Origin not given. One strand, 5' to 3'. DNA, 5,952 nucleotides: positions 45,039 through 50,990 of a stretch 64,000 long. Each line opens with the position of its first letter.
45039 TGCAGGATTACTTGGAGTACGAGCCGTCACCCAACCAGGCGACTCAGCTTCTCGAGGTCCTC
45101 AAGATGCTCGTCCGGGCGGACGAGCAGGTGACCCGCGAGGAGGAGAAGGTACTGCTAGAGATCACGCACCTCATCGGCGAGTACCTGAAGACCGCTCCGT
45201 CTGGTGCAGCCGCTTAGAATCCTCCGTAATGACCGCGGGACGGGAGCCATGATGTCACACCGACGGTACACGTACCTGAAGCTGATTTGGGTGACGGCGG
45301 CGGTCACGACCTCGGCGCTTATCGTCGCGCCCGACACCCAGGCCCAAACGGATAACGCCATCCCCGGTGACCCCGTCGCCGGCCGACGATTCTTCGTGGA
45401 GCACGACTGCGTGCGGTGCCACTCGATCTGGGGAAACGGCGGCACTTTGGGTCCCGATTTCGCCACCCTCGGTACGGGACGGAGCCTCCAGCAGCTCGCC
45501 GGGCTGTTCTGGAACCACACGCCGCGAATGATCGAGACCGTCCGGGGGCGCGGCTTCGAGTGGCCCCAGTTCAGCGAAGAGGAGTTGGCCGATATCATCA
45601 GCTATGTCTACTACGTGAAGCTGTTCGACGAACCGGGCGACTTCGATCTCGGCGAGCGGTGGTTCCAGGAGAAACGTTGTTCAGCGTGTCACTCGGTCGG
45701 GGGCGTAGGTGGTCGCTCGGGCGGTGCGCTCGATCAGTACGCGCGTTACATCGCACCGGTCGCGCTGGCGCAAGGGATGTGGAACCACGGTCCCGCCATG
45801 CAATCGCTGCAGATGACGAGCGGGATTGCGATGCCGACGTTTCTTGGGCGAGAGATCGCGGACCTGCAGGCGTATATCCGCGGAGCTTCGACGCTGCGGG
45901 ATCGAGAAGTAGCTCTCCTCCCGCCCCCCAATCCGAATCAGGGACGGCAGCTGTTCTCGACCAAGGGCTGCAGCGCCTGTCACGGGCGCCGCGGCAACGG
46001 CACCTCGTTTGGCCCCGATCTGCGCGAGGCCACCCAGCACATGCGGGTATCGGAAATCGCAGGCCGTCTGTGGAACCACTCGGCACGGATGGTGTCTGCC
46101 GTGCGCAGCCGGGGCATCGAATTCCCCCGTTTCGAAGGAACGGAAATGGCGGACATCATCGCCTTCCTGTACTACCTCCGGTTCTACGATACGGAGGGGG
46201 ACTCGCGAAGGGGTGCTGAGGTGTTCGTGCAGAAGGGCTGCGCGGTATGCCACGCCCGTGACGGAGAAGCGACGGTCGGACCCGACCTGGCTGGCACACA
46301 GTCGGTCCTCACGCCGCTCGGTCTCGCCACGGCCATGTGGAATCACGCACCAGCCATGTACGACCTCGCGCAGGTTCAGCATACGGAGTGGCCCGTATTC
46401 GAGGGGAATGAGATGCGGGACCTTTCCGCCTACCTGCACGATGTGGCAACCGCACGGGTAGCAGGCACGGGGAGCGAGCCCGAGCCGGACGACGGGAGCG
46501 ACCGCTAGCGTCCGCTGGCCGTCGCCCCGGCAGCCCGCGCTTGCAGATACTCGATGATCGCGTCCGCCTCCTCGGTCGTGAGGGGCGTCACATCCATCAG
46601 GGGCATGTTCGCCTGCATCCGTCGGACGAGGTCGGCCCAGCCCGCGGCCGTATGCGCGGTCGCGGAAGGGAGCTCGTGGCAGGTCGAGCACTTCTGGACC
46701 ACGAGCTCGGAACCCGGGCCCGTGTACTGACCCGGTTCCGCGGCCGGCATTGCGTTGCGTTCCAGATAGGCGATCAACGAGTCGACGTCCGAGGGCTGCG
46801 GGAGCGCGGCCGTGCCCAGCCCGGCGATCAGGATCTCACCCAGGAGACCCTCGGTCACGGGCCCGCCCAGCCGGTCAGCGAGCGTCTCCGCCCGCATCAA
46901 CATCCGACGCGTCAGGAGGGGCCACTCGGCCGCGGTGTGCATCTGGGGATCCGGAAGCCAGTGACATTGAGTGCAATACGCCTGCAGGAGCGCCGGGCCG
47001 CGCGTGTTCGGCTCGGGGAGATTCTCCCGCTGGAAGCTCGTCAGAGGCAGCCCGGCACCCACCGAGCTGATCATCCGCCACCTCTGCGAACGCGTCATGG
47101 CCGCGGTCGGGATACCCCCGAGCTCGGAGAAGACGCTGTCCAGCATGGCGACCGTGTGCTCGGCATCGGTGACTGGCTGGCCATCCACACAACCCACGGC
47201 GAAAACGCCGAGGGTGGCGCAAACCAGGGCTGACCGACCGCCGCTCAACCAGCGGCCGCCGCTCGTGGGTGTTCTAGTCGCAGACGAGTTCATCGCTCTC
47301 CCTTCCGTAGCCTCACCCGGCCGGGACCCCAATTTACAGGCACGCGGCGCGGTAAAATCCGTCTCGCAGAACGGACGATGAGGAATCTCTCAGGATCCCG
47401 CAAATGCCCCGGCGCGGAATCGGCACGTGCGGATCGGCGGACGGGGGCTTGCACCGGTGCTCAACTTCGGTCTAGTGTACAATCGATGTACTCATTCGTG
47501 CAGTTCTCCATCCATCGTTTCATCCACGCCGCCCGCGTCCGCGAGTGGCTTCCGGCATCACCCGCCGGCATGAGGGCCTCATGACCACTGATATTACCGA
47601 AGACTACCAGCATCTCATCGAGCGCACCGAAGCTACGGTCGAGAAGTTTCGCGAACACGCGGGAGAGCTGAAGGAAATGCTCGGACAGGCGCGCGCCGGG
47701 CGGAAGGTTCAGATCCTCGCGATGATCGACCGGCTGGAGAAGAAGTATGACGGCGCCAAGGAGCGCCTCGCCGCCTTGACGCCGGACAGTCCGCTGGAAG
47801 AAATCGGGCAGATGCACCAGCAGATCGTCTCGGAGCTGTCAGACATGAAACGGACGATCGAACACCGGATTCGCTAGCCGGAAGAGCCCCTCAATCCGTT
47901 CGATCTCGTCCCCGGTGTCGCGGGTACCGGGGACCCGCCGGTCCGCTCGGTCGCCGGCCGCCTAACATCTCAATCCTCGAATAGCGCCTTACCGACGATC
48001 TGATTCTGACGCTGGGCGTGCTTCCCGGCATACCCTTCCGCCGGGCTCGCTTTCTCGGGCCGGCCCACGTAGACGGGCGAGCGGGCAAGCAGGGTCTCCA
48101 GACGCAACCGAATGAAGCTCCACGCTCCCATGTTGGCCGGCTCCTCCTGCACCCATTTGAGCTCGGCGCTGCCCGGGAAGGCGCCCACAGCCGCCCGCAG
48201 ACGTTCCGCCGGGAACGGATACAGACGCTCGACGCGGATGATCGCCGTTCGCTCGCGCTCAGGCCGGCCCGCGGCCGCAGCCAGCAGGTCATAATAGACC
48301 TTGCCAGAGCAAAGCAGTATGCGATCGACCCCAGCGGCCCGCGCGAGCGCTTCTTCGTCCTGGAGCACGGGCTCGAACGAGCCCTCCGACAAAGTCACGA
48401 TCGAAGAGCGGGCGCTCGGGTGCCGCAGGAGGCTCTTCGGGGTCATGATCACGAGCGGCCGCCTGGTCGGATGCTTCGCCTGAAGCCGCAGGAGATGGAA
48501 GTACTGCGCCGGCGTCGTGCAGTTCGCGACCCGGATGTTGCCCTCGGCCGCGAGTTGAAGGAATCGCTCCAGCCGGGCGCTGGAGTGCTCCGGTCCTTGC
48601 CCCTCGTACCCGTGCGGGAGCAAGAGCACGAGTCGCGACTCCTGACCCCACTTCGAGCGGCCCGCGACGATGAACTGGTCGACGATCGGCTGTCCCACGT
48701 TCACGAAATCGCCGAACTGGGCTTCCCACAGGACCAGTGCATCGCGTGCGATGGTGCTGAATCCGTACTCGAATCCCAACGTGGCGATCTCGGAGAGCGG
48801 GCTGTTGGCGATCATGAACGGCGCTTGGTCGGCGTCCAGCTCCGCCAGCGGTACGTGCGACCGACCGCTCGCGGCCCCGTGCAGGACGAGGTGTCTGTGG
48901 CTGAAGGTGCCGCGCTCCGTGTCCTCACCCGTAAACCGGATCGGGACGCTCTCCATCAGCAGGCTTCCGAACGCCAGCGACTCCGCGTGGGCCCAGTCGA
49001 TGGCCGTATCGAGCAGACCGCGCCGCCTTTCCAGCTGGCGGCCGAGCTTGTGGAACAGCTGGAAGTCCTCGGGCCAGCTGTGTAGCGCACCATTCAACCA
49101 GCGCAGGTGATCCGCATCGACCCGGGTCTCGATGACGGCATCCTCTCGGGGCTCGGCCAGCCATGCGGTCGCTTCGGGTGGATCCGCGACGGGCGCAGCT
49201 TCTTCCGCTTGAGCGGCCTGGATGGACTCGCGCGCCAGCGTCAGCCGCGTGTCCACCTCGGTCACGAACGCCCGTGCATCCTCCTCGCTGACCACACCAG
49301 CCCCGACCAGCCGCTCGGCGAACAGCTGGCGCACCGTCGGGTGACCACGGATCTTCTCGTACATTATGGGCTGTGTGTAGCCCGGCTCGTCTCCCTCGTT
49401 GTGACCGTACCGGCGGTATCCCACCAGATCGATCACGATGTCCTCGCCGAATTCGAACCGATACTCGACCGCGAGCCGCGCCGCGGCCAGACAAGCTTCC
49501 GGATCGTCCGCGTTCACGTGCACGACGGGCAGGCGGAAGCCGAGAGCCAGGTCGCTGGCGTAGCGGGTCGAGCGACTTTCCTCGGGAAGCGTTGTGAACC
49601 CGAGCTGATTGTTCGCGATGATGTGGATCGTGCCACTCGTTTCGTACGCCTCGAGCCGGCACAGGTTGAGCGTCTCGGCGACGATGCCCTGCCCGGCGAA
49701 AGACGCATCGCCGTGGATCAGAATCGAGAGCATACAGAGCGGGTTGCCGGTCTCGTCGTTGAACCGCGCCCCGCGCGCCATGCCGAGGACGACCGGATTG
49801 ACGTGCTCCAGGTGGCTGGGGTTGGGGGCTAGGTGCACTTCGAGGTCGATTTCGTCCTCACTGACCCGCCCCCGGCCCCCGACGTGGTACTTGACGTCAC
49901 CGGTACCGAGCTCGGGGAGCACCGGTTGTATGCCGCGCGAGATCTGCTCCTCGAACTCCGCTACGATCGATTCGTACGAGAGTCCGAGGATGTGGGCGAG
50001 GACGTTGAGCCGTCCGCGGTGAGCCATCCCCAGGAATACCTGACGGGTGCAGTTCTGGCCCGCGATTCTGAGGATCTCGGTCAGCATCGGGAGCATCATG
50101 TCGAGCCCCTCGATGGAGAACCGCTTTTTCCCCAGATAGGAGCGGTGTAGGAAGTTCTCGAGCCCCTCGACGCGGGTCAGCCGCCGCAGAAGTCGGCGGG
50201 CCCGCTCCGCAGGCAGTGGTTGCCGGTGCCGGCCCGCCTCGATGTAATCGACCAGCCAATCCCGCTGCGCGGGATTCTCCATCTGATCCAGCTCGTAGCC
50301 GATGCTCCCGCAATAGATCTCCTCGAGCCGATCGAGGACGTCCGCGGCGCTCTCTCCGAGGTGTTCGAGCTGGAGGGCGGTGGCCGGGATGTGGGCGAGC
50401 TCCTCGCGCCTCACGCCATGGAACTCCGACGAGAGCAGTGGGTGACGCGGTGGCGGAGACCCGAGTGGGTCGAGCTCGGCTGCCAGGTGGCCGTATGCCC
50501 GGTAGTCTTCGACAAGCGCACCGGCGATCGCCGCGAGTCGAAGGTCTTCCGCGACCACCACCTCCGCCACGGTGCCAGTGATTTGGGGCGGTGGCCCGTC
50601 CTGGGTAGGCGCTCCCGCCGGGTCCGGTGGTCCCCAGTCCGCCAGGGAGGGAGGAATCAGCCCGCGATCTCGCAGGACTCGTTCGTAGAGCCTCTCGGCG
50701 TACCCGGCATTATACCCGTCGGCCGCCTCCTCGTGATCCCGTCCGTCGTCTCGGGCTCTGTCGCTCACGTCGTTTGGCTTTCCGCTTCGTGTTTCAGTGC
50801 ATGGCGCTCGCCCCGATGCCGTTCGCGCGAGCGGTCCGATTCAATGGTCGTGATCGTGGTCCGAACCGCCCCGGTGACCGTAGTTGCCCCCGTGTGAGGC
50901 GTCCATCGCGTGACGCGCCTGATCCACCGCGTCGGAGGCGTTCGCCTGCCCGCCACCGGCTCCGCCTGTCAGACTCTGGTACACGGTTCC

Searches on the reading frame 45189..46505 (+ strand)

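Call 23: search_protein_families(library=pfam, proteins=[window:45189-46505:+], max_evalue=0.0001)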
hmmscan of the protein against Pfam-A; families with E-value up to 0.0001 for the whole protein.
window:45189-46505:+ (439 aa): 2 families
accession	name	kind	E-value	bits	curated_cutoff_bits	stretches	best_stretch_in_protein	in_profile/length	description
PF00034.26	Cytochrom_C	-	2.3e-27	96.6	21.3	2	251-327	3-86/90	Cytochrome c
PF13442.11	Cytochrome_CBB3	-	3.9e-19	69.2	27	0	153-230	4-68/68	Cytochrome C oxidase, cbb3-type, subunit III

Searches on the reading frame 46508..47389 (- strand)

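Call 24: search_protein_families(library=pfam, proteins=[window:46508-47389:-], max_evalue=0.0001)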
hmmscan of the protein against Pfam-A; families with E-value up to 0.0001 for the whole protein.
window:46508-47389:- (294 aa): 1 family
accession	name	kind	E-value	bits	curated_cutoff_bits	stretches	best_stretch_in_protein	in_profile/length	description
PF13442.11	Cytochrome_CBB3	-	3.9e-08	34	27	0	226-282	6-68/68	Cytochrome C oxidase, cbb3-type, subunit III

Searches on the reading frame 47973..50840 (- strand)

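Call 24: search_protein_families(library=pfam, proteins=[window:47973-50840:-], max_evalue=0.0001)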
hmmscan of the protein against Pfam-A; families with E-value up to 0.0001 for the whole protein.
window:47973-50840:- (956 aa): 3 families
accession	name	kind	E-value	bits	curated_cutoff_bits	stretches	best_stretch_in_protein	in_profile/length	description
PF00676.26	E1_dh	-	2.3e-49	168.4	22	1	247-538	4-289/300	Dehydrogenase E1 component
PF02779.29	Transket_pyr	-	8e-43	146.5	27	1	613-806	2-173/174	Transketolase, pyrimidine binding domain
PF16870.10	OxoGdeHyase_C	-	1.1e-41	142.5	27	1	812-953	2-151/151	2-oxoglutarate dehydrogenase C-terminal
